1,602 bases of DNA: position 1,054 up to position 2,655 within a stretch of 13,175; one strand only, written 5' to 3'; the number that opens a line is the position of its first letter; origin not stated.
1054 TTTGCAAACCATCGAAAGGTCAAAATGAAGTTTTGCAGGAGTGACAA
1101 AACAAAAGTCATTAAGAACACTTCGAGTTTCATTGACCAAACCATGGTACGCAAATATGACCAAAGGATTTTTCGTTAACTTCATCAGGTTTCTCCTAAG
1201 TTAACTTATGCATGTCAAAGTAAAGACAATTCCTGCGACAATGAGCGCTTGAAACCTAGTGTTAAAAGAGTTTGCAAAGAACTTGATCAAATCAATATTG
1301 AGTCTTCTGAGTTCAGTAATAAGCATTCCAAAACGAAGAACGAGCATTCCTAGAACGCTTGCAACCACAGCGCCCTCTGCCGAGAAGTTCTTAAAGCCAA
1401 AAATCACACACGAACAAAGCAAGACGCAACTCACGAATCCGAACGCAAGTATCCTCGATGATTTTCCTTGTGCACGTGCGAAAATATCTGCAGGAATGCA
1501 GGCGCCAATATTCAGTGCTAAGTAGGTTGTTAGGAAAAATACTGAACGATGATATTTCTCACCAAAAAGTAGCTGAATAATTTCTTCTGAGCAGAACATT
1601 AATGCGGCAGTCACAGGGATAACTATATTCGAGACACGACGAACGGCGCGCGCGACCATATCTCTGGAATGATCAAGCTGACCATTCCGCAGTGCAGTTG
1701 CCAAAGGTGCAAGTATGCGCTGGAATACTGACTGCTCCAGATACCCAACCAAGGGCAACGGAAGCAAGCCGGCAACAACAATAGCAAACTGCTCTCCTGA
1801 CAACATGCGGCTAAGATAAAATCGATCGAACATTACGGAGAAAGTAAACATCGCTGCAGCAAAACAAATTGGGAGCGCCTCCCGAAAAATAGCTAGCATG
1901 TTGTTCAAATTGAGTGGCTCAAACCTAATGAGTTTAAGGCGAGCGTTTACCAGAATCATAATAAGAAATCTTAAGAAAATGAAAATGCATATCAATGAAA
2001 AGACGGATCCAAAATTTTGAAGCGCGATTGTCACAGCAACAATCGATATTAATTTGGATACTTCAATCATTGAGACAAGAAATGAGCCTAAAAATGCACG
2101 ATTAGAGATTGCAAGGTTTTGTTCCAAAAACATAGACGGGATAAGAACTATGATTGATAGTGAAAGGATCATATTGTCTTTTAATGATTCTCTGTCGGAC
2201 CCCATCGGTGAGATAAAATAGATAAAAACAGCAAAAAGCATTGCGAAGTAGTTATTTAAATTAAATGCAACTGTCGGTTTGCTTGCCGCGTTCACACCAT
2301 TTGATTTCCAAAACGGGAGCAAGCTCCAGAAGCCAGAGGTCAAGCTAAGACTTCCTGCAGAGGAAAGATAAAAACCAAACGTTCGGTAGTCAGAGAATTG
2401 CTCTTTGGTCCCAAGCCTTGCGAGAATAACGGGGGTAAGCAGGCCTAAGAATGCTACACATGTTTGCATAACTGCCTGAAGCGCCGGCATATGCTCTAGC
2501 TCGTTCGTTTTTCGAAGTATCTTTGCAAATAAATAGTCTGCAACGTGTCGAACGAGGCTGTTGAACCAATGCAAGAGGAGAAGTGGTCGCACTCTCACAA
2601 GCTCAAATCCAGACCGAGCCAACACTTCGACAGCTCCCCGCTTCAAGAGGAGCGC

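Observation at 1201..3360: GT2 glycosyltransferase fused in-frame to a Wzx/MOP-like multi-spanning flippase domain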

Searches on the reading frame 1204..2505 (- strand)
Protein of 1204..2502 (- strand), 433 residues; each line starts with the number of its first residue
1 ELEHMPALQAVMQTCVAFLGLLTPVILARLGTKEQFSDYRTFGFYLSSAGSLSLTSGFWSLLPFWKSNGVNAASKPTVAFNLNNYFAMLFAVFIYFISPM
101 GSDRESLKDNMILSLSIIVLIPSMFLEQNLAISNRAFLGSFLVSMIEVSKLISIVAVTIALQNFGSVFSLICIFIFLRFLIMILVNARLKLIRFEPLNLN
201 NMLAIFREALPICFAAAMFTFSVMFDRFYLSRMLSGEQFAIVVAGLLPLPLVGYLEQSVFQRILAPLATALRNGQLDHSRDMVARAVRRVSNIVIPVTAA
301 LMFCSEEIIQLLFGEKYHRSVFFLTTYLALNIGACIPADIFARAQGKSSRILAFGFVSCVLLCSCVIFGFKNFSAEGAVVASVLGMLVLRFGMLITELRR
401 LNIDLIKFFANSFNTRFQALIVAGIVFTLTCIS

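Call 11: find_homologous_proteins(query=window:1204-2502:-, max_evalue=0.001)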
Query seq(433 aa) (433 aa): 4 proteins with E <= 0.001 among 8000 candidates.
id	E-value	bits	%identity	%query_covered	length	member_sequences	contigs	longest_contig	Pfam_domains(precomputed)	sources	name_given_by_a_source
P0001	2.2e-267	905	99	100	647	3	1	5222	PF10111.15,PF13440.12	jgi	jgi:O-antigen/teichoic acid export membrane protein/GT2 family glycosyltransferase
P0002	1.9e-158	546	61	100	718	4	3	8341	PF10111.15,PF13641.13,PF00535.33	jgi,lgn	jgi:glycosyltransferase involved in cell wall biosynthesis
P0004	5.6e-91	324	41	97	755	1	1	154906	PF10111.15,PF13641.13,PF00535.33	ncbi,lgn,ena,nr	ncbi:MAG: glycosyltransferase [Proteobacteria bacterium]|nr:glycosyltransferase [Pseudomonadota bact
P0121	1.6e-5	43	28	60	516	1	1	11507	PF01943.23,PF13440.12,PF03023.20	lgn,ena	-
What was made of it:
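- Tried and rejected: It found only 4 proteins (call 11).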

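Call 18: search_solved_structures(query=A2, max_evalue=1)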
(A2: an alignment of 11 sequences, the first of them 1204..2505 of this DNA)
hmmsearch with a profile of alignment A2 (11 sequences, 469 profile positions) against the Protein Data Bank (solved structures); distinct sequences matched with E-value up to 1: 0.
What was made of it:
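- Tried and rejected: It gave no hit even at E<=1 (call 18).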

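Call 19: search_protein_families(library=pfam, alignment_id=A2, max_evalue=0.01)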
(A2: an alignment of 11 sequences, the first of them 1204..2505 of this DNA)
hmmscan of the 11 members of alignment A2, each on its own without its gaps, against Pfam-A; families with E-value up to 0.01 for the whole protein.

A. member 1, window:1204-2505:- (434 aa): 1 family
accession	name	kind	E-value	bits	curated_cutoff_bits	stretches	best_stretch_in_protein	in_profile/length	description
PF13440.11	Polysacc_synt_3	-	2e-11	44.2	23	1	28-322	2-292/293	Polysaccharide biosynthesis protein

B. families by the number of members that match (of 11 scanned): 4 families
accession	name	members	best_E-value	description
PF13440.11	Polysacc_synt_3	5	2e-11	Polysaccharide biosynthesis protein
PF03023.19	MurJ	3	1.9e-07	Lipid II flippase MurJ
PF01943.22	Polysacc_synt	1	4.6e-06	Polysaccharide biosynthesis protein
PF01554.23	MatE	1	1.5e-05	MatE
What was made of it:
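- On MOP superfamily, PST/Wzx-type oligosaccharidyl-lipid flippase: Every family hit across 11 homologues belongs to the MOP group: PF13440, PF03023, PF01943 and PF01554 (call 19).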

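Call 32: predict_structure(alignment_id=A2)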
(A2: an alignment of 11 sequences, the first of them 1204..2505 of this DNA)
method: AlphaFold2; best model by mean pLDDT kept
length: 434 residues; sequences in the alignment: 11
mean_pLDDT: 88.8   pTM: 0.84
mean pLDDT of the five models: 88.8, 88.2, 87.8, 86.6, 85.9
residues with pLDDT >= 90: 256; 70-90: 166; 50-70: 12; < 50: 0
segments of 3 or more residues with pLDDT < 50: none
pLDDT, mean of each block of 10 residues (from residue 1): 81 84 88 90 91 86 75 74 92 87 69 94 92 88 93 90 85 95 93 74 83 88 92 92 89 85 90 92 95 93 93 91 95 91 86 90 96 96 95 94 93 92 91 83
secondary structure, 60 per line:
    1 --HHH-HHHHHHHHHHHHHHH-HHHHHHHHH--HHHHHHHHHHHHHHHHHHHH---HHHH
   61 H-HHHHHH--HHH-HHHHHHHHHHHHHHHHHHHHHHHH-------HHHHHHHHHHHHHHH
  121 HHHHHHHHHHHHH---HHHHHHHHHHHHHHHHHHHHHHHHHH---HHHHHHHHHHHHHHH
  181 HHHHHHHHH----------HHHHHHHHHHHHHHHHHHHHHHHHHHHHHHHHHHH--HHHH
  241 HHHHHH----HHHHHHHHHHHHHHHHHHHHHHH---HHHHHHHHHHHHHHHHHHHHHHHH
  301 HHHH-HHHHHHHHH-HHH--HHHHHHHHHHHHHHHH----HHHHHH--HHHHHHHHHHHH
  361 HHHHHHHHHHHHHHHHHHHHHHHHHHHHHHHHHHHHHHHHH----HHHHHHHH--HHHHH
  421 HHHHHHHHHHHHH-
elements in order: H7-21 H23-31 H34-53 H57-61 H63-68 H75-98 H106-133 H137-162 H166-189 H200-234 H237-246 H251-273 H277-304 H306-314 H321-336 H341-346 H349-401 H406-413 H416-433
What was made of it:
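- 1204..2490 (-): MOP-superfamily (Wzx/PST-type) flippase domain, aa 291-719, with 13 transmembrane helices. Most homologues carry a 14th helix that this protein and P0002 lack. AlphaFold pLDDT 88.8 and pTM 0.84 (call 32).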

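Call 36: fold_search(model_id=the predicted structure, library=pdb)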
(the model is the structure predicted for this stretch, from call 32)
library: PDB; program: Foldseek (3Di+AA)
matches with E <= 10: 448; with E <= 0.001: 45
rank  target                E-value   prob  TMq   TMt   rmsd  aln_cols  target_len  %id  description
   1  6nc6_A                3.5e-08  1.00  0.69  0.65   6.7       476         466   13  Lipid II flippase MurJ, inward closed conformation (released 2019-04-17)
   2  6nc8                  3.0e-07  1.00  0.73  0.69   5.9       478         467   15  Lipid II flippase MurJ, inward occluded conformation (released 2019-04-17)
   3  6nc9                  4.0e-07  1.00  0.65  0.60   6.7       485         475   14  Lipid II flippase MurJ, outward-facing conformation (released 2019-04-17)
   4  6nc6_B                4.8e-07  1.00  0.71  0.68   6.0       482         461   15  Lipid II flippase MurJ, inward closed conformation (released 2019-04-17)
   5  7wax                  8.5e-07  1.00  0.75  0.65   7.0       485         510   14  MurJ inward occluded form (released 2022-06-01)
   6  7wag                  1.4e-06  1.00  0.70  0.59   7.9       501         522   14  Crystal structure of MurJ squeezed form (released 2022-06-01)
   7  5t77                  1.4e-06  1.00  0.68  0.64   6.7       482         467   14  Crystal structure of the MOP flippase MurJ (released 2016-12-28)
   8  7waw                  3.0e-06  1.00  0.71  0.64   5.0       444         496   16  MurJ inward closed form (released 2022-06-01)
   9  9nu5_A                4.0e-06  1.00  0.64  0.57   6.5       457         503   13  Structure of MurJ in complex with single gene lysis protein from phage PP7 (released 2026-02-11)
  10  9nu8_A                4.4e-06  1.00  0.63  0.55   8.0       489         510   13  Structure of MurJ in complex with single gene lysis protein from phage Changjiang3 (released 2026-02-11)
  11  9nu4_A                4.5e-06  1.00  0.64  0.49   8.3       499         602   13  Structure of MurJ in complex with single gene lysis protein from phage M (released 2026-02-11)
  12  6ids                  4.7e-06  1.00  0.56  0.55   7.7       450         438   13  Crystal structure of Vibrio cholerae MATE transporter VcmN D35N mutant (released 2019-01-16)
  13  6fhz                  5.8e-06  1.00  0.67  0.66   5.1       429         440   12  Inward-facing conformation of a multidrug resistance MATE family transporter of the MOP superfamily. (released 2019-05-08)
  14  6nc7_B                6.5e-06  1.00  0.55  0.51   8.3       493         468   13  Lipid II flippase MurJ, inward open conformation (released 2019-04-17)
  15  9ukv_A                7.1e-06  1.00  0.66  0.58   6.2       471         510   13  JM Complex - E. coli MurJ, Levivirus M lysis protein LysM (SglM) (released 2025-09-10)
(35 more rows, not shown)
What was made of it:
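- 1204..2490 (-): Foldseek TM-scores to MurJ and WzxE are 0.65-0.75 (call 36).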

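Call 38: search_protein_representatives(alignment_id=A2)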
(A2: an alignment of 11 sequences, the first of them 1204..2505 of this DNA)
Query: 11 sequences, 469 profile positions. Proteins with E-value up to 0.001 (for the whole library): 3412; up to 1e-10: 1469; up to 1e-30: 127. The best 150 are listed.
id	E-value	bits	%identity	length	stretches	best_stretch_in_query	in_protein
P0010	3.5e-174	596.6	-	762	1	1-466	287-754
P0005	1.8e-172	591.0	-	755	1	1-466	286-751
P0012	7.2e-169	579.1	-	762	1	1-467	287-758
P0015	1.5e-163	561.5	-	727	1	1-437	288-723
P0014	9.1e-161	552.4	-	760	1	1-457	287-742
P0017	2.4e-160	551.0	-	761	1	2-433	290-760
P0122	3.1e-137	474.8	-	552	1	1-457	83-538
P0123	3.3e-136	471.4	-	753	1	2-457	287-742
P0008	4.2e-125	434.8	-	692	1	2-400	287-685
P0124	1.4e-66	241.8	-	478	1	13-457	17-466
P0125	3.2e-58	214.3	-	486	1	14-456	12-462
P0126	1.0e-56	209.4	-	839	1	12-439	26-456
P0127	3.2e-56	207.7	-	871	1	13-425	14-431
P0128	3.3e-56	207.6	-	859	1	18-454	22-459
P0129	6.9e-56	206.6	-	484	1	15-459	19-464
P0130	2.6e-54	201.4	-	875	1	13-457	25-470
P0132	7.5e-54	199.9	-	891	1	16-456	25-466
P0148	6.8e-50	186.8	-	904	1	15-455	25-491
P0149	1.1e-49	186.2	-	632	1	16-433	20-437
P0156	1.4e-48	182.5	-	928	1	14-457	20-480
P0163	1.2e-47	179.5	-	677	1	15-433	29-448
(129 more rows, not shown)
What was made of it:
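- Closest known: MOP::GT4 and deacetylase::MOP fusion proteins found in this session. Same: They belong to the same MOP clade and are the nearest relatives outside the family (about 110-210 bits to the MOP profile, call 38).
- Tried and rejected: The exhaustive profile search was needed (call 38).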

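Call 39: search_protein_families(library=pfam, proteins=[P0124, P0125, P0126, P0127, P0130, P0132, P0148, P0156, P0149, P0163], max_evalue=0.001)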
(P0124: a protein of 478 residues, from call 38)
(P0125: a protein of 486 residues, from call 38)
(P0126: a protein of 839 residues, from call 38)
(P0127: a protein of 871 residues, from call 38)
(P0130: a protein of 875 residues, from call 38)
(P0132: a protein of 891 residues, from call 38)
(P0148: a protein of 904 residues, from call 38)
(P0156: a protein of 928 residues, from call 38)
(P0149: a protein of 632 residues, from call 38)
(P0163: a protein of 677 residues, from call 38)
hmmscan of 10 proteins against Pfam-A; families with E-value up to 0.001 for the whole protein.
P0124 (478 aa): 3 families
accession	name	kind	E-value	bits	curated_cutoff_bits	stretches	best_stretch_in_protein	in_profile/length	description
PF13440.11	Polysacc_synt_3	-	1.3e-17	64.4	23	1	31-331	1-292/293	Polysaccharide biosynthesis protein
PF03023.19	MurJ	-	9.8e-11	41.4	27.4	1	83-450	59-441/451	Lipid II flippase MurJ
PF01943.22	Polysacc_synt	-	3.5e-06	27.1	28.2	1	16-279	9-272/274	Polysaccharide biosynthesis protein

P0125 (486 aa): 3 families
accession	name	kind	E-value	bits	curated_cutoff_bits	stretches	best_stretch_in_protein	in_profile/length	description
PF13440.11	Polysacc_synt_3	-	9e-13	48.5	23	1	144-327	116-291/293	Polysaccharide biosynthesis protein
PF01943.22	Polysacc_synt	-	4.3e-06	26.8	28.2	1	9-275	9-271/274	Polysaccharide biosynthesis protein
PF03023.19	MurJ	-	0.00059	19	27.4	1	200-438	187-433/451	Lipid II flippase MurJ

P0126 (839 aa): 6 families
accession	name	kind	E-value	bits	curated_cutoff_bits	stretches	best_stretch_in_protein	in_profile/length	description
PF13440.11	Polysacc_synt_3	-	4.5e-16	59.4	23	1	41-339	1-291/293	Polysaccharide biosynthesis protein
PF13439.12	Glyco_transf_4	-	2.2e-11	44.5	28.5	1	494-655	1-167/170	Glycosyltransferase Family 4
PF00534.26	Glycos_transf_1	-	2.2e-06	27.7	26.4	1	676-769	14-115/172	Glycosyl transferases group 1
PF13579.12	Glyco_trans_4_4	-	5.7e-06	27.2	29.7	1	495-642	1-143/158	Glycosyl transferase 4-like domain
PF03023.19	MurJ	-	2.5e-05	23.5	27.4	1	197-333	169-308/451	Lipid II flippase MurJ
PF13692.12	Glyco_trans_1_4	-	0.00016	22.3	27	1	679-781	3-110/142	Glycosyl transferases group 1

P0127 (871 aa): 7 families
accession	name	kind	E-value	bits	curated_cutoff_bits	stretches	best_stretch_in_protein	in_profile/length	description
PF13439.12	Glyco_transf_4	-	8.4e-28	97.9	28.5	1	492-653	1-167/170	Glycosyltransferase Family 4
PF13579.12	Glyco_trans_4_4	-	3.7e-21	76.5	29.7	1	493-651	1-158/158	Glycosyl transferase 4-like domain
PF13692.12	Glyco_trans_1_4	-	4.1e-16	60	27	1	691-828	3-140/142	Glycosyl transferases group 1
PF00534.26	Glycos_transf_1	-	1.2e-13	51.4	26.4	1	687-826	13-154/172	Glycosyl transferases group 1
PF13440.11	Polysacc_synt_3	-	1.2e-12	48.1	23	1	206-327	171-291/293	Polysaccharide biosynthesis protein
PF03023.19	MurJ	-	7.4e-07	28.6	27.4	1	202-442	189-436/451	Lipid II flippase MurJ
PF20706.3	GT4-conflict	-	0.00019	21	26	1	688-801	196-315/385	Family 4 Glycosyltransferase in conflict systems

P0130 (875 aa): 5 families
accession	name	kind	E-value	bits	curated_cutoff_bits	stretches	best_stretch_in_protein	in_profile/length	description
PF13439.12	Glyco_transf_4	-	5.6e-20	72.5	28.5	1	497-658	1-168/170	Glycosyltransferase Family 4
PF00534.26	Glycos_transf_1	-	3e-14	53.4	26.4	1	693-806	17-127/172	Glycosyl transferases group 1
PF13692.12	Glyco_trans_1_4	-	3.4e-13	50.5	27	1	694-806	4-111/142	Glycosyl transferases group 1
PF13579.12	Glyco_trans_4_4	-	1.7e-06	28.9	29.7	1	498-655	1-158/158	Glycosyl transferase 4-like domain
PF20706.3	GT4-conflict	-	9.2e-06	25.3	26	1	703-805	211-315/385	Family 4 Glycosyltransferase in conflict systems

P0132 (891 aa): 6 families
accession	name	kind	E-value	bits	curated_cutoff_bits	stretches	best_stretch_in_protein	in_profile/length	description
PF13439.12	Glyco_transf_4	-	4.1e-23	82.7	28.5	1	499-658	2-166/170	Glycosyltransferase Family 4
PF00534.26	Glycos_transf_1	-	1.1e-15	58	26.4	1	691-832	14-157/172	Glycosyl transferases group 1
PF13440.11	Polysacc_synt_3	-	1.4e-15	57.8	23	1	36-332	1-292/293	Polysaccharide biosynthesis protein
PF13579.12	Glyco_trans_4_4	-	4.5e-12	47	29.7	1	499-657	1-158/158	Glycosyl transferase 4-like domain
PF13692.12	Glyco_trans_1_4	-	1.2e-11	45.5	27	1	693-831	2-140/142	Glycosyl transferases group 1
PF03023.19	MurJ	-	5.1e-08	32.4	27.4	1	215-440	198-430/451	Lipid II flippase MurJ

P0148 (904 aa): 4 families
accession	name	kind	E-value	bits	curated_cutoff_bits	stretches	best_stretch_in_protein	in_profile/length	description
PF13439.12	Glyco_transf_4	-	6.5e-19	69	28.5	1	522-678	2-167/170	Glycosyltransferase Family 4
PF13692.12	Glyco_trans_1_4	-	1e-12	48.9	27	1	711-848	4-141/142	Glycosyl transferases group 1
PF00534.26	Glycos_transf_1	-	3e-12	46.9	26.4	1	706-845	13-154/172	Glycosyl transferases group 1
PF13579.12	Glyco_trans_4_4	-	3.7e-10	40.8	29.7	1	522-676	1-158/158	Glycosyl transferase 4-like domain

P0156 (928 aa): 7 families
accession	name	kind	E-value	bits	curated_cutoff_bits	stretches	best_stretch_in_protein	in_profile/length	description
PF13439.12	Glyco_transf_4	-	4e-23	82.7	28.5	1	502-666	1-166/170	Glycosyltransferase Family 4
PF13579.12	Glyco_trans_4_4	-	2.9e-14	54.1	29.7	1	503-665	1-158/158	Glycosyl transferase 4-like domain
PF00534.26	Glycos_transf_1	-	3.9e-13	49.7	26.4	1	727-840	15-127/172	Glycosyl transferases group 1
PF13692.12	Glyco_trans_1_4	-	1.1e-11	45.6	27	1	729-843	3-115/142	Glycosyl transferases group 1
PF13440.11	Polysacc_synt_3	-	3.9e-09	36.6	23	1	215-343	163-291/293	Polysaccharide biosynthesis protein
PF03023.19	MurJ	-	1.2e-07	31.2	27.4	1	230-353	201-330/451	Lipid II flippase MurJ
PF20706.3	GT4-conflict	-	0.00044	19.8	26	1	726-836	196-312/385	Family 4 Glycosyltransferase in conflict systems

P0149 (632 aa): 4 families
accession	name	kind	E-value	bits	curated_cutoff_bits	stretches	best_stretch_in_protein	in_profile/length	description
PF13440.11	Polysacc_synt_3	-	8.1e-18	65.1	23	1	31-326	1-291/293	Polysaccharide biosynthesis protein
PF13439.12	Glyco_transf_4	-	3.2e-13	50.5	28.5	1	490-630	2-147/170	Glycosyltransferase Family 4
PF03023.19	MurJ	-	4.3e-09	36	27.4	1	187-437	172-432/451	Lipid II flippase MurJ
PF13579.12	Glyco_trans_4_4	-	1.6e-06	29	29.7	1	490-630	1-141/158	Glycosyl transferase 4-like domain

P0163 (677 aa): 4 families
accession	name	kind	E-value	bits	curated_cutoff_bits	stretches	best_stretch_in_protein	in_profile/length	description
PF13440.11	Polysacc_synt_3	-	8.3e-14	51.9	23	1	42-336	2-291/293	Polysaccharide biosynthesis protein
PF13439.12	Glyco_transf_4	-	2.8e-11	44.2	28.5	1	526-649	27-161/170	Glycosyltransferase Family 4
PF13579.12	Glyco_trans_4_4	-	5.8e-09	36.9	29.7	1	549-649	52-154/158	Glycosyl transferase 4-like domain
PF03023.19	MurJ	-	1.9e-05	23.9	27.4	1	193-443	168-427/451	Lipid II flippase MurJ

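Call 41: list_cluster_members(proteins=[P0124, P0125, P0126, P0127, P0128, P0130, P0132, P0004, P0015, P0129])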
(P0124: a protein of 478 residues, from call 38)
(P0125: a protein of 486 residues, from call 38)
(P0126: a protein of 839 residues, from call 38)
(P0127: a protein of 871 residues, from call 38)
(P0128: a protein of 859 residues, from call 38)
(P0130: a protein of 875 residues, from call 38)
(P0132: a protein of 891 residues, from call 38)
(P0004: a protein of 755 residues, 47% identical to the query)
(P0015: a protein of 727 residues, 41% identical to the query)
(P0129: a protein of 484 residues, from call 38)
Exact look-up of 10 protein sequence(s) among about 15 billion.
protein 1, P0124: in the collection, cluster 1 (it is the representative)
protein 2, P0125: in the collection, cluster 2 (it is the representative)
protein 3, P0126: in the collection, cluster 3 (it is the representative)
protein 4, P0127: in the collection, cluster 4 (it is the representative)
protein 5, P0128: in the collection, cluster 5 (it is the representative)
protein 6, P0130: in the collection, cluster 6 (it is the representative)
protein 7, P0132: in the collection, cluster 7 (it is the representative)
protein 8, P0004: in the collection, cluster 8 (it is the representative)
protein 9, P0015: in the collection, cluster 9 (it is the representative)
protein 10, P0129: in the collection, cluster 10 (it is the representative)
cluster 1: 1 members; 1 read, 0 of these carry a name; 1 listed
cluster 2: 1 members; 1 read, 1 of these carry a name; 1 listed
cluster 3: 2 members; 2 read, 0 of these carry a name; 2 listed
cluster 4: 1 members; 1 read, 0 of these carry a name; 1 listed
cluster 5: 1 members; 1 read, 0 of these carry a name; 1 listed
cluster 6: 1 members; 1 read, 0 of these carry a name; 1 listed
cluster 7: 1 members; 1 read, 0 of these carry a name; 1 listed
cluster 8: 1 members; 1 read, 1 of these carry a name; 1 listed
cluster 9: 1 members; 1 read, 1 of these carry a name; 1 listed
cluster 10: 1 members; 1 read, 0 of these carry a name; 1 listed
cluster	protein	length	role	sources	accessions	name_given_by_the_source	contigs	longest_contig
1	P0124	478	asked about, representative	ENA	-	-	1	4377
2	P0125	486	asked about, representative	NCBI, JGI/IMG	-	O-antigen/teichoic acid export membrane protein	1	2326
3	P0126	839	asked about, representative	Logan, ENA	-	-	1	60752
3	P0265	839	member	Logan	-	-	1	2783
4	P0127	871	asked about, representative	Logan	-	-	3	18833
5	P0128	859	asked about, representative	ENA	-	-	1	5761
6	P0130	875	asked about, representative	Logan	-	-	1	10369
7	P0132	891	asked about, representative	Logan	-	-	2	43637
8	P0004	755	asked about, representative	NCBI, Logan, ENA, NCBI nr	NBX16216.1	MAG: glycosyltransferase [Proteobacteria bacterium] | glycosyltransferase [Pseudomonadota bacterium]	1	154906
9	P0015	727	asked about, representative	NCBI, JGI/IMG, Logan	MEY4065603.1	MAG: hypothetical protein RIR26_1811 [Pseudomonadota bacterium] | GT2 family glycosyltransferase/peptidoglycan biosynthesis protein MviN/MurJ (putative ...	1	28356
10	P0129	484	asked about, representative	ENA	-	-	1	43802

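Call 45: find_encoding_contigs(protein=P0126, flank=10000, max_places=1)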
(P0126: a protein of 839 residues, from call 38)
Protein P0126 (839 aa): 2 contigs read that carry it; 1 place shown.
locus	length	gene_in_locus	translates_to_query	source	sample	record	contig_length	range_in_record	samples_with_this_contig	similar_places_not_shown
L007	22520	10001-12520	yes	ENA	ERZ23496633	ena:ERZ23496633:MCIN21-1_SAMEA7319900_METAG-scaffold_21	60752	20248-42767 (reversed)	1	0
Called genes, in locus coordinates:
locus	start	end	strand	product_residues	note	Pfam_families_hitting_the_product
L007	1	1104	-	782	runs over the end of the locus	PF01841:Transglut_core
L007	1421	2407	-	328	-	-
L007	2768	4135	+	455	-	PF02812:ELFV_dehydrog_N, PF00208:ELFV_dehydrog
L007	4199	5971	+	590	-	PF03193:RsgA_GTPase (faint), PF00005:ABC_tran, PF00006:ATP-synt_ab (faint), PF02463:SMC_N (faint), PF13555:AAA_29 (faint), PF01926:MMR_HSR1 (faint), PF12848:ABC_tran_Xtn, PF00005:ABC_tran, +1 more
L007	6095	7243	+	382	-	PF00535:Glycos_transf_2 (weak), PF13641:Glyco_tranf_2_3, PF13632:Glyco_trans_2_3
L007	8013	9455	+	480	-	PF02397:Bac_transf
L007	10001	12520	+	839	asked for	PF13440:Polysacc_synt_3, PF13439:Glyco_transf_4, PF13579:Glyco_trans_4_4 (weak), PF00534:Glycos_transf_1 (weak)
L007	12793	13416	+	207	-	PF00132:Hexapep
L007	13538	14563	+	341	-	PF02563:Poly_export, PF10531:SLBB (weak)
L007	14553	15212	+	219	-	-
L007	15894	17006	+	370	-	-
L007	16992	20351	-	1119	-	PF05977:MFS_3, PF07690:MFS_1, PF01553:Acyltransferase, PF00501:AMP-binding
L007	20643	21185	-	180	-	PF13238:AAA_18 (weak), PF13207:AAA_17 (weak)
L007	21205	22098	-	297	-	PF01545:Cation_efflux, PF16916:ZT_dimer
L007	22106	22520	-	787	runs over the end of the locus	-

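Call 46: find_encoding_contigs(protein=P0132, flank=10000, max_places=1)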
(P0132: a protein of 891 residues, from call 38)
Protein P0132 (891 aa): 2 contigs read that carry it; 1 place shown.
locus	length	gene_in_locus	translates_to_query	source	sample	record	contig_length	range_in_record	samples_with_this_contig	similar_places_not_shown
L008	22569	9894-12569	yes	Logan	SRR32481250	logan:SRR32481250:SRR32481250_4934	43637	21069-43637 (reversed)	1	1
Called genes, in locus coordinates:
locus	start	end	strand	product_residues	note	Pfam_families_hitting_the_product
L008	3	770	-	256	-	?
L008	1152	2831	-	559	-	-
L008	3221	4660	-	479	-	-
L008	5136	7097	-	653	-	PF13522:GATase_6, PF13537:GATase_7, PF12481:DUF3700 (weak), PF00733:Asn_synthase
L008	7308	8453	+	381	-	PF00535:Glycos_transf_2, PF13641:Glyco_tranf_2_3 (weak)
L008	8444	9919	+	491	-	PF02397:Bac_transf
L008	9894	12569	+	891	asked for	PF13440:Polysacc_synt_3, PF03023:MurJ, PF13439:Glyco_transf_4, PF13579:Glyco_trans_4_4, PF00534:Glycos_transf_1, PF13692:Glyco_trans_1_4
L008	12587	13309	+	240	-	PF00132:Hexapep, PF14602:Hexapep_2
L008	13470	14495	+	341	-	PF02563:Poly_export, PF22461:SLBB_2 (faint), PF10531:SLBB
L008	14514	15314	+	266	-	-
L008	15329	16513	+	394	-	-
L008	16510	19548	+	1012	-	PF04932:Wzy_C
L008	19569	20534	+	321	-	PF00535:Glycos_transf_2, PF10111:Glyco_tranf_2_2, PF13641:Glyco_tranf_2_3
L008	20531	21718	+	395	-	PF01522:Polysacc_deac_1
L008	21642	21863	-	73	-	-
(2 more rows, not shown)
